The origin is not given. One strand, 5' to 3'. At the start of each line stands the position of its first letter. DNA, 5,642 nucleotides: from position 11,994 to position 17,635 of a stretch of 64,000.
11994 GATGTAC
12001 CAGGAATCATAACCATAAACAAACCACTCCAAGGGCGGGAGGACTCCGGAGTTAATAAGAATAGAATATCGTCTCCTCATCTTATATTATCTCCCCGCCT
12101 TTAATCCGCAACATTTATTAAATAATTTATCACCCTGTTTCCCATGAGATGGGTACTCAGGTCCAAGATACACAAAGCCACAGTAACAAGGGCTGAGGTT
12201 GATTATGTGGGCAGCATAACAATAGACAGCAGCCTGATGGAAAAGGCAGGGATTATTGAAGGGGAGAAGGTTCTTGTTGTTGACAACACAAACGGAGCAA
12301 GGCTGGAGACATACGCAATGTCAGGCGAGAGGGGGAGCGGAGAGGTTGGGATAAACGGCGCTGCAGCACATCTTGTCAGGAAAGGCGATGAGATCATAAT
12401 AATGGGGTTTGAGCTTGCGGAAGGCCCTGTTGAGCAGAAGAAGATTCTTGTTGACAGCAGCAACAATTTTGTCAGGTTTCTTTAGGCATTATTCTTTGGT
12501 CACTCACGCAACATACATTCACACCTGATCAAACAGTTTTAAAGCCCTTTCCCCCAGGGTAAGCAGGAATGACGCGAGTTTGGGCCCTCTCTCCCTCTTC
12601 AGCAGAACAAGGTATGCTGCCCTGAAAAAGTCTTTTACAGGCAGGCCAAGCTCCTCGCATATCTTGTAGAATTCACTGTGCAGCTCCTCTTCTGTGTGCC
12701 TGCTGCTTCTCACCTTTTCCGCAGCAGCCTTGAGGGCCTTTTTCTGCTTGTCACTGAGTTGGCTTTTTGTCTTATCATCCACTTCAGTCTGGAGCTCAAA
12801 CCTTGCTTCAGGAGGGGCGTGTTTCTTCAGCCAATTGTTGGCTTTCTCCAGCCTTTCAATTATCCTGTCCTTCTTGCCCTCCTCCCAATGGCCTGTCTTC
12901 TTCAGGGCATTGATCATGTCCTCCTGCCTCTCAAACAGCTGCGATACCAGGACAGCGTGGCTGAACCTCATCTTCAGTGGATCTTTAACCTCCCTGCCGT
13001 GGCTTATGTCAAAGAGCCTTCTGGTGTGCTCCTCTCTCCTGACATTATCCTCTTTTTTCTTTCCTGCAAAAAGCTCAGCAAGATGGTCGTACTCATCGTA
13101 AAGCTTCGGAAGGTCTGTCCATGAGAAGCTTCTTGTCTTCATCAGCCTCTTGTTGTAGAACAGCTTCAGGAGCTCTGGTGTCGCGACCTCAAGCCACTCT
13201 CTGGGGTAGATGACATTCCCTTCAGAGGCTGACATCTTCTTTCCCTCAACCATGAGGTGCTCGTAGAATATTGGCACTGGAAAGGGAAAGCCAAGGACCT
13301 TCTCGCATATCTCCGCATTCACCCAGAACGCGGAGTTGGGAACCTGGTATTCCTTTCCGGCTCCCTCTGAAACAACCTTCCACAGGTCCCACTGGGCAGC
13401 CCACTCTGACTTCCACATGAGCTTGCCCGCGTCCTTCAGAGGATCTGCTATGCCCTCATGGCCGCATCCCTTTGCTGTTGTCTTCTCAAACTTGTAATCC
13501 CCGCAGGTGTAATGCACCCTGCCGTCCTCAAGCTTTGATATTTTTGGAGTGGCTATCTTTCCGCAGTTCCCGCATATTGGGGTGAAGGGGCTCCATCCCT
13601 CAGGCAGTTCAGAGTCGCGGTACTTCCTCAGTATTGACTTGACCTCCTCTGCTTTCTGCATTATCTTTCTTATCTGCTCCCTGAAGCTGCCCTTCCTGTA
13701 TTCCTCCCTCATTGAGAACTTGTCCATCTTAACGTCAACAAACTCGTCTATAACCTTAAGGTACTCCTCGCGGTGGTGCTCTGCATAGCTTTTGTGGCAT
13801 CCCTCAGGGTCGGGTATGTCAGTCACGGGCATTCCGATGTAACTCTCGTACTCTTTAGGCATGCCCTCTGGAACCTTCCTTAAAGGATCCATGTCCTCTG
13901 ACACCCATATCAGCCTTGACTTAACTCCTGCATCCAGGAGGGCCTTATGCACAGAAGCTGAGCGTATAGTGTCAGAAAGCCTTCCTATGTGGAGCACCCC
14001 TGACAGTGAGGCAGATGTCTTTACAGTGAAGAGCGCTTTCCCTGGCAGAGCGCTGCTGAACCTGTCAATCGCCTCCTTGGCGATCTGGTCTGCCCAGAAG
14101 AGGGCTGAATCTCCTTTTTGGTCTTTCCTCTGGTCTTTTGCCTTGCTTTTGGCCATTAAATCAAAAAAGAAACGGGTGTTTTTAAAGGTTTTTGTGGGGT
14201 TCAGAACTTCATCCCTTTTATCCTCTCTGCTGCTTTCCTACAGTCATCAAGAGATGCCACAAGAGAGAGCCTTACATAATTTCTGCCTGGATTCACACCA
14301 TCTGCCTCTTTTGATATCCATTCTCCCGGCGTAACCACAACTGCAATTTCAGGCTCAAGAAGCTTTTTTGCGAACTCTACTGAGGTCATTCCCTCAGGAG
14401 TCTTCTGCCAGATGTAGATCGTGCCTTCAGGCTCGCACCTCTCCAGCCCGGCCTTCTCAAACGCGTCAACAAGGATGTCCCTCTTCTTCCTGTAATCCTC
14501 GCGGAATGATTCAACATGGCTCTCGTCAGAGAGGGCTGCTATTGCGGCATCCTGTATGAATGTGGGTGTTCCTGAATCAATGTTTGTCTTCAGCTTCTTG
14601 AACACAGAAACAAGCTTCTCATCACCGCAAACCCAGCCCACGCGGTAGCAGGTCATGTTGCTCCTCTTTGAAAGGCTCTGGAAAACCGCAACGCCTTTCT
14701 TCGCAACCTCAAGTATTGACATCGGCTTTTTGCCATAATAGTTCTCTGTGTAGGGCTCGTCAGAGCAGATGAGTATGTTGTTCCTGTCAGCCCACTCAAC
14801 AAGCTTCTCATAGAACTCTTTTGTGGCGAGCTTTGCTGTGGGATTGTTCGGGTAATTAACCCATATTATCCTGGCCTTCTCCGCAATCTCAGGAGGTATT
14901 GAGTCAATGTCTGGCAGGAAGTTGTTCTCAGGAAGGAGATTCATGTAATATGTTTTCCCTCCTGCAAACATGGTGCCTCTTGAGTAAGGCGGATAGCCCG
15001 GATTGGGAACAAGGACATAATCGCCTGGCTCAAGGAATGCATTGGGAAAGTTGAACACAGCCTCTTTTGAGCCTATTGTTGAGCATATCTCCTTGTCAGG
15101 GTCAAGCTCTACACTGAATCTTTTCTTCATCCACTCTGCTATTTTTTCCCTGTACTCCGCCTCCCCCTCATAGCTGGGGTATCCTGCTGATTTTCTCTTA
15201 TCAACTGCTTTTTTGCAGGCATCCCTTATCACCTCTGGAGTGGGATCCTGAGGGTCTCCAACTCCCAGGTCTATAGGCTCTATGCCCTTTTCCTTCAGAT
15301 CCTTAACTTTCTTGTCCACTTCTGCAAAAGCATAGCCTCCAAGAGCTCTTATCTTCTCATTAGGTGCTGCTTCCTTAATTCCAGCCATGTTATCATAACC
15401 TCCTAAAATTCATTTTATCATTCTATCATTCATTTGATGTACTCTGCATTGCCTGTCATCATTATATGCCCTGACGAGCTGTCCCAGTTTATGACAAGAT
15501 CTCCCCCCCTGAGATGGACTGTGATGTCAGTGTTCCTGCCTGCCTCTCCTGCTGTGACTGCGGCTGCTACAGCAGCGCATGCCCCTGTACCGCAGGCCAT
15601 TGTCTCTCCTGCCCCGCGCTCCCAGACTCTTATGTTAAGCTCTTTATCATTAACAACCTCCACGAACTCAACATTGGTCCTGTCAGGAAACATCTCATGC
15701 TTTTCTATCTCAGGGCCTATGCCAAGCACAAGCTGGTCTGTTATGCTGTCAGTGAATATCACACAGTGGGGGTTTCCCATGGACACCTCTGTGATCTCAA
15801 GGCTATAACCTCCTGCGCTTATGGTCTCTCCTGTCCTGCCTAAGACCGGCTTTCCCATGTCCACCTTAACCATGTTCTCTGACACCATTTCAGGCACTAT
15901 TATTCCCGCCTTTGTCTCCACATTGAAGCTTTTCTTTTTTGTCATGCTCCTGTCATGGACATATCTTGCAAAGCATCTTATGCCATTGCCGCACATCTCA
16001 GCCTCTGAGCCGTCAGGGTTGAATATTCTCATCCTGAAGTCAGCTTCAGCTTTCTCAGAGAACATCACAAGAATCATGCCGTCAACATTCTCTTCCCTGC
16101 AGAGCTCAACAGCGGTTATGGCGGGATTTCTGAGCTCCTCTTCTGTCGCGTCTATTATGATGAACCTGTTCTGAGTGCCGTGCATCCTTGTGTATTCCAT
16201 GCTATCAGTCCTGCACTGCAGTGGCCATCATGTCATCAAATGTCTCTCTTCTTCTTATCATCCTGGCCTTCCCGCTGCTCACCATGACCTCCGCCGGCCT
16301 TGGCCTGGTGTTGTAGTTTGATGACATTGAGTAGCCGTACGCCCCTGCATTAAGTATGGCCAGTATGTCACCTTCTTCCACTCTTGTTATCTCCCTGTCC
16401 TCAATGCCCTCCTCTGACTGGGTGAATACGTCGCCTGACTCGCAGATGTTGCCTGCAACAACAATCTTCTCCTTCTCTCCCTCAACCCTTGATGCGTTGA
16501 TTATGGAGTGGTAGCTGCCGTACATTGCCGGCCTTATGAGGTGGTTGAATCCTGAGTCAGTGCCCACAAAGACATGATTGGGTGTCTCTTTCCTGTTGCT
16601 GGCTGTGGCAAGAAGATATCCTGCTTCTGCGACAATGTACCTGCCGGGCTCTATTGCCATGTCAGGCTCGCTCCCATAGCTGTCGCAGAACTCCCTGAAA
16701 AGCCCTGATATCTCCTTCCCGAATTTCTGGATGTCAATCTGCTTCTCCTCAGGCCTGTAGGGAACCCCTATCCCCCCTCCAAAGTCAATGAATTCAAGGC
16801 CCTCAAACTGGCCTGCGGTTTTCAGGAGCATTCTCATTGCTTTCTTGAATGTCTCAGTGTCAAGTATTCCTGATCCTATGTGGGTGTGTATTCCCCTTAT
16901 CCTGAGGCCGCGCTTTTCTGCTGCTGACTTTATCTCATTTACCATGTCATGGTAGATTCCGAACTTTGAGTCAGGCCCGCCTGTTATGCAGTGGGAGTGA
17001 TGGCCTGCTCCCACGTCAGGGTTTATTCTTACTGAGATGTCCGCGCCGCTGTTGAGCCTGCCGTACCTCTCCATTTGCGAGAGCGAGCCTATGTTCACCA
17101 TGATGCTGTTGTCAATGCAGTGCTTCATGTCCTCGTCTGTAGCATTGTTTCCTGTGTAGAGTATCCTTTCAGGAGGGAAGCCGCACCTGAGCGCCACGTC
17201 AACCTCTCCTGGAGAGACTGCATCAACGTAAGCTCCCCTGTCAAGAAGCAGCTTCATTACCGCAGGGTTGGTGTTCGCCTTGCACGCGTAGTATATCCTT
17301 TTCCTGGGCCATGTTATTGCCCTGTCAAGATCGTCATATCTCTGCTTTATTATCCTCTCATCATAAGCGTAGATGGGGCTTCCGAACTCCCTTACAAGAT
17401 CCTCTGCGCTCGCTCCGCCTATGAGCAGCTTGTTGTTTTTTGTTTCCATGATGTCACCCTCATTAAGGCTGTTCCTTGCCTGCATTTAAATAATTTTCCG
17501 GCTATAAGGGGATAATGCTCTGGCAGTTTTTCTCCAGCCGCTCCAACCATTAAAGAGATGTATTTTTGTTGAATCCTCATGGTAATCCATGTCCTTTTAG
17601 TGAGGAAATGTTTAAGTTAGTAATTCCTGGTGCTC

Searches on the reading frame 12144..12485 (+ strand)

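Call 76: search_protein_families(library=pfam, max_evalue=0.001, proteins=[window:12144-12485:+])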
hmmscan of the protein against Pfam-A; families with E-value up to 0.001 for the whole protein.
window:12144-12485:+ (113 aa): 1 family
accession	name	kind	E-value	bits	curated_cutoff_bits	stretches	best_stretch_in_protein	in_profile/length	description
PF02261.22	Asp_decarbox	-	5.9e-40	136.2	25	1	2-108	3-113/115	Aspartate decarboxylase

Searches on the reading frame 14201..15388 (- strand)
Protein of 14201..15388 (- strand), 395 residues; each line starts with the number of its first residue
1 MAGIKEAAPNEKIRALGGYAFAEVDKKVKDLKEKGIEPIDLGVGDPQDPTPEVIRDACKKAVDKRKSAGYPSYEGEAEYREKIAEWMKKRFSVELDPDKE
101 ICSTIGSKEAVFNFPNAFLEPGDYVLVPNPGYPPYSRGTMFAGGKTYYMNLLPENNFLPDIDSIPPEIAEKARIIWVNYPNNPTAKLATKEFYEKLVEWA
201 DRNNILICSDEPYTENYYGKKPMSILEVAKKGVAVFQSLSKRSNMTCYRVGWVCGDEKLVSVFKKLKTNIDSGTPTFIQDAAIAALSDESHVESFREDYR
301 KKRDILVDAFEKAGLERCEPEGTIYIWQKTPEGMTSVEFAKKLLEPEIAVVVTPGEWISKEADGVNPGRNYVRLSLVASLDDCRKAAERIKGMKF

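Call 51: search_protein_families(library=pfam, max_evalue=0.000001, proteins=[window:14201-15388:-])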
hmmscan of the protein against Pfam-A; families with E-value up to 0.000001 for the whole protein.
window:14201-15388:- (395 aa): 1 family
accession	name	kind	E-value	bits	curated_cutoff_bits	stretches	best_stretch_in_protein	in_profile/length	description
PF00155.27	Aminotran_1_2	-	1.5e-64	219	19.7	1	38-390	3-361/361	Aminotransferase class I and II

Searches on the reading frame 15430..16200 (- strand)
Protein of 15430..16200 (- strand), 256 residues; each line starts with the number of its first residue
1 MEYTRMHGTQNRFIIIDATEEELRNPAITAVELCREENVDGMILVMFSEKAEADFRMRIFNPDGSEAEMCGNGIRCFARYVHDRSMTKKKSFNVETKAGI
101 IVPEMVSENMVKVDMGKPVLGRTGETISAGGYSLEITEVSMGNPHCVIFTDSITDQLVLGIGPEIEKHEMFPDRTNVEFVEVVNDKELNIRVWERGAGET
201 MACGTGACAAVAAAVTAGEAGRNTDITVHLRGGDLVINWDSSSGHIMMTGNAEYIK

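Call 51: search_protein_families(library=pfam, max_evalue=0.000001, proteins=[window:15430-16200:-])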
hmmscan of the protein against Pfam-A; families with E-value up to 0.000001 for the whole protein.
window:15430-16200:- (256 aa): 1 family
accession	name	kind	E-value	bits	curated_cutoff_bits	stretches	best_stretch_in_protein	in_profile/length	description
PF01678.24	DAP_epimerase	-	2e-65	218.8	34.7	2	139-254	3-120/121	Diaminopimelate epimerase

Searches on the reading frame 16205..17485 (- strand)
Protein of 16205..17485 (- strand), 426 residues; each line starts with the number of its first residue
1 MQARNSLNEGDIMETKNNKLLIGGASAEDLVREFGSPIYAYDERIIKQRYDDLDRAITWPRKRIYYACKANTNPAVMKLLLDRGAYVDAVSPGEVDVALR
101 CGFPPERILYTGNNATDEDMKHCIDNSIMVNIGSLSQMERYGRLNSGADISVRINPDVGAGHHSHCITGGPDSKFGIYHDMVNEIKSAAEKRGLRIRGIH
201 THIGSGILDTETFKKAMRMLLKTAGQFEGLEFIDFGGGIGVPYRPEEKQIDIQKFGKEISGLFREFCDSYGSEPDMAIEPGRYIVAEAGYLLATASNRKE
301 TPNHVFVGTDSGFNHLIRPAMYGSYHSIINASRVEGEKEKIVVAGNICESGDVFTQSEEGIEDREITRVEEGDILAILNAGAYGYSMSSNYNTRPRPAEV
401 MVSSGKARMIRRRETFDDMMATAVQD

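Call 52: search_protein_families(library=pfam, max_evalue=0.000001, proteins=[window:16205-17485:-])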
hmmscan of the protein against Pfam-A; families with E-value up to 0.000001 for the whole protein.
window:16205-17485:- (426 aa): 2 families
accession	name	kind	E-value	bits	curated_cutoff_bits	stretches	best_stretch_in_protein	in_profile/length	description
PF02784.22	Orn_Arg_deC_N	-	1.7e-49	168.9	23.4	1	46-286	4-247/247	Pyridoxal-dependent decarboxylase, pyridoxal binding domain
PF00278.28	Orn_DAP_Arg_deC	-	2e-19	70.1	23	1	268-381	5-95/95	Pyridoxal-dependent decarboxylase, C-terminal sheet domain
